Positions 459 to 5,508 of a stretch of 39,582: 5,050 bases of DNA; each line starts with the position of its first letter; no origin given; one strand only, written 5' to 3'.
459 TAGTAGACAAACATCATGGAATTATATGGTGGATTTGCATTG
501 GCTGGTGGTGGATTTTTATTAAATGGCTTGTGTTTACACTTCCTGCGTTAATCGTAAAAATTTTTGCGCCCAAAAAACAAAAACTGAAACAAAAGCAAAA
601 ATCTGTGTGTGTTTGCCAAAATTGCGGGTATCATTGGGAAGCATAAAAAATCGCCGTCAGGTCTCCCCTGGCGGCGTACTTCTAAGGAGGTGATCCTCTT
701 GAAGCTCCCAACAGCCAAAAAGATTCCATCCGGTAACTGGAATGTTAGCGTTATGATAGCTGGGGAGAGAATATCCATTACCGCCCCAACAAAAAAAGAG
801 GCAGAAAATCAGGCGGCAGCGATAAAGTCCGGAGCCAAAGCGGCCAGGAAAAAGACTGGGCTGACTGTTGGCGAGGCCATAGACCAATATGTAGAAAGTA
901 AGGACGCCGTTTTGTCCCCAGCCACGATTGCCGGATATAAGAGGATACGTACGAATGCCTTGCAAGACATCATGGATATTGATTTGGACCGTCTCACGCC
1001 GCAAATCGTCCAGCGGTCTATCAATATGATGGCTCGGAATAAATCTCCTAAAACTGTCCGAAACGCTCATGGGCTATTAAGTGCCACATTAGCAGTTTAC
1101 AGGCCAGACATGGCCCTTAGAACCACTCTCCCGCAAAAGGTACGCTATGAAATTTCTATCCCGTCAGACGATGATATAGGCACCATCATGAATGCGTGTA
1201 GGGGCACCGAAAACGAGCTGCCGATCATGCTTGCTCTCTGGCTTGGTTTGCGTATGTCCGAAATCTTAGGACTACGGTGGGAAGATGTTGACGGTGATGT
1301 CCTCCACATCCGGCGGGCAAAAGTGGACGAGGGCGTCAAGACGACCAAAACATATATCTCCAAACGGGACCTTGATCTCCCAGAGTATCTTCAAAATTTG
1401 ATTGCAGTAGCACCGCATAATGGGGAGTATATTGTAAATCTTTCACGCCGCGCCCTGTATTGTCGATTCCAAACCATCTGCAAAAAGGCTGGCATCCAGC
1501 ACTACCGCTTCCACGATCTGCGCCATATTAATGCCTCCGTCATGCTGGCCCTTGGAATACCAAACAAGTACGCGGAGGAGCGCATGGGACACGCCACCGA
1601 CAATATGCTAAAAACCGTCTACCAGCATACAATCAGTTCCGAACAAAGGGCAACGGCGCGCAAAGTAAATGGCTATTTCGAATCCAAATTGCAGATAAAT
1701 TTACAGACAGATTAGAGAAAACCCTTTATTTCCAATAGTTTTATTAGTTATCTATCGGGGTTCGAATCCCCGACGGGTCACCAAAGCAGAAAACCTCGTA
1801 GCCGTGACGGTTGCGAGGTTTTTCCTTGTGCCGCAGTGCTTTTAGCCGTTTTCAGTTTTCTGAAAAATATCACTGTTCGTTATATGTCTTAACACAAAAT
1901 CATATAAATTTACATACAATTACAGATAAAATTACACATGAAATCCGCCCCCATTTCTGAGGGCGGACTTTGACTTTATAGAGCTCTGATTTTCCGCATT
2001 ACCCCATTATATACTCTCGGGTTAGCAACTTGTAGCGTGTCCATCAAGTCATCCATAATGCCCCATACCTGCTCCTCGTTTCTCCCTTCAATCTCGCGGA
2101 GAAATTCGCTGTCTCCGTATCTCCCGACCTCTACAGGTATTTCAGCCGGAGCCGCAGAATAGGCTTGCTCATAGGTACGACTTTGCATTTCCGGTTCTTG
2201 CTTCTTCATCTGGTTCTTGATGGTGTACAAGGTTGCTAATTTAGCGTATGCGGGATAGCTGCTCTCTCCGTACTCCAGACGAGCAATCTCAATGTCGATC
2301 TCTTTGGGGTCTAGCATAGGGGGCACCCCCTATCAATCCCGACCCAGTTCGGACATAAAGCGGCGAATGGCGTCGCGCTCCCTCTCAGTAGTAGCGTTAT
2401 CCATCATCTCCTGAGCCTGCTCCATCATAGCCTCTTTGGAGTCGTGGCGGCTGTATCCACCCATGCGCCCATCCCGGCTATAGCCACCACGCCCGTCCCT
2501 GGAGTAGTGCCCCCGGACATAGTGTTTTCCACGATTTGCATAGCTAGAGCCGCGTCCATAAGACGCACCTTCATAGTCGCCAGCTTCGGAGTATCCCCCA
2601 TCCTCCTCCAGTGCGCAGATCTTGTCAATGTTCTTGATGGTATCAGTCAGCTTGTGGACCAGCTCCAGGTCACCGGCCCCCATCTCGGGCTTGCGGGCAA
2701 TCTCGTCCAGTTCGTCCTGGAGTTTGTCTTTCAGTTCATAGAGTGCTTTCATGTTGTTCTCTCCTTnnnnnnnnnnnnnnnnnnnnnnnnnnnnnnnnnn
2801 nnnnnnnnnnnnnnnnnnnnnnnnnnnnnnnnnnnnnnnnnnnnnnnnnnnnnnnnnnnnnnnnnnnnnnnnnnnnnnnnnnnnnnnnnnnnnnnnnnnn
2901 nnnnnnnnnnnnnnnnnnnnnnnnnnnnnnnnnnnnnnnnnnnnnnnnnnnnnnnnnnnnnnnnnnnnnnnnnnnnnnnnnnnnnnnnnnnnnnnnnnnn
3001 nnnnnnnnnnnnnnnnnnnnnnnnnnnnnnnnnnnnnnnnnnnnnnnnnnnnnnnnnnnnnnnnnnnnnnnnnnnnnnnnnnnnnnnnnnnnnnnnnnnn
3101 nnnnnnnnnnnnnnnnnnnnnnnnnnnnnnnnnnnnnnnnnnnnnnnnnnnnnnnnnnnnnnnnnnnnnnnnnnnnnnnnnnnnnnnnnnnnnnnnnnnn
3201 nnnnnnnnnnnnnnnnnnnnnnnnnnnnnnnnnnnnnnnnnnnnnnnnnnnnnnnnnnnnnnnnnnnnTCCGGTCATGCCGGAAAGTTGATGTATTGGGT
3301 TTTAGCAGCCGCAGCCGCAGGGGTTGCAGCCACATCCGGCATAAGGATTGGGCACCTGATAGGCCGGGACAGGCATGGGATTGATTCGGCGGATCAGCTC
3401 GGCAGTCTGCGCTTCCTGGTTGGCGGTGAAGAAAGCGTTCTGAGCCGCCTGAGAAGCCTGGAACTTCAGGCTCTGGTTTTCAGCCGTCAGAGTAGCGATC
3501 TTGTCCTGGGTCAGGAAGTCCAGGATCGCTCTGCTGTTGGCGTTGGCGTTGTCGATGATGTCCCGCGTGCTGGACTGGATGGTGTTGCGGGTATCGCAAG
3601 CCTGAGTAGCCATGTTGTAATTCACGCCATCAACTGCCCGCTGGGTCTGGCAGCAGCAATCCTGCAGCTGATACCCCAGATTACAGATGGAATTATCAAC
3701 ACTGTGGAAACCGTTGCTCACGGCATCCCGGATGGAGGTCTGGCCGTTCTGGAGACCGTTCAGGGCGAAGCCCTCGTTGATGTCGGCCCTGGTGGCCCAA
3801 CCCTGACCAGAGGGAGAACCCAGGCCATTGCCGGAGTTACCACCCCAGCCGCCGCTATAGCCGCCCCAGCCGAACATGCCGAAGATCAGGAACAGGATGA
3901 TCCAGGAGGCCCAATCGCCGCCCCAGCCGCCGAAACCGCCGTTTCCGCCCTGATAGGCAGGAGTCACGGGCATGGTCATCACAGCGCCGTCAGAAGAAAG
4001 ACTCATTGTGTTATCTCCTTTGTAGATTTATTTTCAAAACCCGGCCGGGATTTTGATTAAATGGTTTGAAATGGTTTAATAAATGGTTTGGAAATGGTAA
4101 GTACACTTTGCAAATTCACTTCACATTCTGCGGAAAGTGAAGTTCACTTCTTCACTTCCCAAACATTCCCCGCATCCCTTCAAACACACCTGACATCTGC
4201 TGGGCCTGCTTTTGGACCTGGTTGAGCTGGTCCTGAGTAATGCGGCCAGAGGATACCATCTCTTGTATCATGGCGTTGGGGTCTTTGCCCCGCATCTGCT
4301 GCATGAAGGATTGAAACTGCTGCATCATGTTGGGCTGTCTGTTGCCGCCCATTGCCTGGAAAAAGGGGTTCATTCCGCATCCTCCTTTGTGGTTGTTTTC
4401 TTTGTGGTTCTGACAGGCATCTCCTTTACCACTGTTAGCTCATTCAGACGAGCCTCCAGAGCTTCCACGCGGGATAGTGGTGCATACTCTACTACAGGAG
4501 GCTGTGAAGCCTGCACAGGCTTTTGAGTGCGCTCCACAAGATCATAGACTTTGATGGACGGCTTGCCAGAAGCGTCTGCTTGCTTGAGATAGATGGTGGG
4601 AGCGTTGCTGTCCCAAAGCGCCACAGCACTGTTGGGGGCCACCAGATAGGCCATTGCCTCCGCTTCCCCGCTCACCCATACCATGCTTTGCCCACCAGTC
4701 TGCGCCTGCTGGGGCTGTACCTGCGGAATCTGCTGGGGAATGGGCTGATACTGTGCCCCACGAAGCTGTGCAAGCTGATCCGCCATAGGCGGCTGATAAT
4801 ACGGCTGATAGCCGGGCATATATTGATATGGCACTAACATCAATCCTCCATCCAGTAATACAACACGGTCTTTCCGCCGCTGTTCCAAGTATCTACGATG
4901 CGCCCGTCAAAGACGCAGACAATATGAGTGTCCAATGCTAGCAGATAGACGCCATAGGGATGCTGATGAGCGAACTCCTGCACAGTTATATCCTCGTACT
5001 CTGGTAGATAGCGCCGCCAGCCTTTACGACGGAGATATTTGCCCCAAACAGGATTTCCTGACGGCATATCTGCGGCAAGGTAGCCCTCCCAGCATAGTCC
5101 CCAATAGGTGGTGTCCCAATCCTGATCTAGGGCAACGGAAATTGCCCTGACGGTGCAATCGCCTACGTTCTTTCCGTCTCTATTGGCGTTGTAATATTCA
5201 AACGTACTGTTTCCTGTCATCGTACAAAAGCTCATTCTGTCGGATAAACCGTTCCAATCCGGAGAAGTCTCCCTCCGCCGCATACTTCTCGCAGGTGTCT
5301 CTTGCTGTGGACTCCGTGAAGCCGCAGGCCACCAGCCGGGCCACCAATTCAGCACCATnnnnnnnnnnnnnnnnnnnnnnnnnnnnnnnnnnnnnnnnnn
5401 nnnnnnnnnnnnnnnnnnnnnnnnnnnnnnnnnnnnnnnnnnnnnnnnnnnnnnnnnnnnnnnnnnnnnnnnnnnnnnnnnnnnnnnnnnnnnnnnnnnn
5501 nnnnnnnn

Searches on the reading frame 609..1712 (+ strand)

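Call 10: search_protein_families(library=pfam, proteins=[window:609-1712:+], max_evalue=0.01)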
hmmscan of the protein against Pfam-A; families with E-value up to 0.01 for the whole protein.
window:609-1712:+ (368 aa): 2 families
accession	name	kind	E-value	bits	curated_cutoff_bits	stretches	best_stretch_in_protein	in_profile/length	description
PF00589.27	Phage_integrase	-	1.8e-18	67.3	27.1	1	188-341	6-168/172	Phage integrase family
PF14659.12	Phage_int_SAM_3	-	0.0034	18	22.6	1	86-140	1-56/58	Phage integrase, N-terminal SAM-like domain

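Call 11: search_protein_families(library=phrogs, proteins=[window:609-1712:+], max_evalue=0.001)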
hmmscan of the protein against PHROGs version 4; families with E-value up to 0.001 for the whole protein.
window:609-1712:+ (368 aa): 6 families
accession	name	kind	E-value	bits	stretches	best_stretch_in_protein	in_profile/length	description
phrog_1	-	integration and excision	5e-56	192.2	1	36-360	117-454/611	integrase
phrog_216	-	integration and excision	5.6e-24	85.8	1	181-355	52-238/301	integrase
phrog_25190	-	integration and excision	2.3e-06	28.9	1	265-340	13-88/109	integrase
phrog_7685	-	integration and excision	4.6e-06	27.4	1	282-355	162-237/240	integrase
phrog_17497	-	unknown function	2.6e-05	25.3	1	286-361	45-120/133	-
phrog_35951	-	unknown function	2.8e-05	25.5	1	288-352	10-73/97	-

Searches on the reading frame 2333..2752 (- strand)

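Call 10: search_protein_families(library=pfam, proteins=[window:2333-2752:-], max_evalue=0.01)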
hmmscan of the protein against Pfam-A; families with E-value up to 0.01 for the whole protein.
window:2333-2752:- (139 aa): 0 families

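Call 11: search_protein_families(library=phrogs, proteins=[window:2333-2752:-], max_evalue=0.001)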
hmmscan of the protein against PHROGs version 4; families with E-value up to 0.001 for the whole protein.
window:2333-2752:- (139 aa): 1 family
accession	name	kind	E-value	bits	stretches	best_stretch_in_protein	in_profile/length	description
phrog_28802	-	unknown function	5.4e-08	34.2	1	5-98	3-95/190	-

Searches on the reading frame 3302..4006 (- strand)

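Call 10: search_protein_families(library=pfam, proteins=[window:3302-4006:-], max_evalue=0.01)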
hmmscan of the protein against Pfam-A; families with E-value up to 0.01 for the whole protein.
window:3302-4006:- (234 aa): 0 families

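Call 11: search_protein_families(library=phrogs, proteins=[window:3302-4006:-], max_evalue=0.001)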
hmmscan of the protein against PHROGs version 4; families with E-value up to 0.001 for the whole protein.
window:3302-4006:- (234 aa): 1 family
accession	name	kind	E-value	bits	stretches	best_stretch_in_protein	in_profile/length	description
phrog_16490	-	unknown function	2.3e-81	274.6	1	1-234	1-281/286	-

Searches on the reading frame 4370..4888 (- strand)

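Call 10: search_protein_families(library=pfam, proteins=[window:4370-4888:-], max_evalue=0.01)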
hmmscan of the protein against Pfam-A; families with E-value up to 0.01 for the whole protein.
window:4370-4888:- (172 aa): 0 families

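Call 11: search_protein_families(library=phrogs, proteins=[window:4370-4888:-], max_evalue=0.001)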
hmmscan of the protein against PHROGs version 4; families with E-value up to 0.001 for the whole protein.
window:4370-4888:- (172 aa): 1 family
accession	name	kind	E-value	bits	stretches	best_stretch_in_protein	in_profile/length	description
phrog_21718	-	unknown function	3e-36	125.8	1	20-155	13-144/159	-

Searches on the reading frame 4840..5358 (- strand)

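Call 10: search_protein_families(library=pfam, proteins=[window:4840-5358:-], max_evalue=0.01)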
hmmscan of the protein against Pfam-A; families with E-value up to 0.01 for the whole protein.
window:4840-5358:- (172 aa): 0 families

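Call 11: search_protein_families(library=phrogs, proteins=[window:4840-5358:-], max_evalue=0.001)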
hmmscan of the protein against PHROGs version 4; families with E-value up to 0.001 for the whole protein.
window:4840-5358:- (172 aa): 2 families
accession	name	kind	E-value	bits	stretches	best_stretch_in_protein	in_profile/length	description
phrog_3754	-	unknown function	2.3e-26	93.8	1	51-169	6-141/145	-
phrog_15863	-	unknown function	7.7e-06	26.4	1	52-164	2-113/312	-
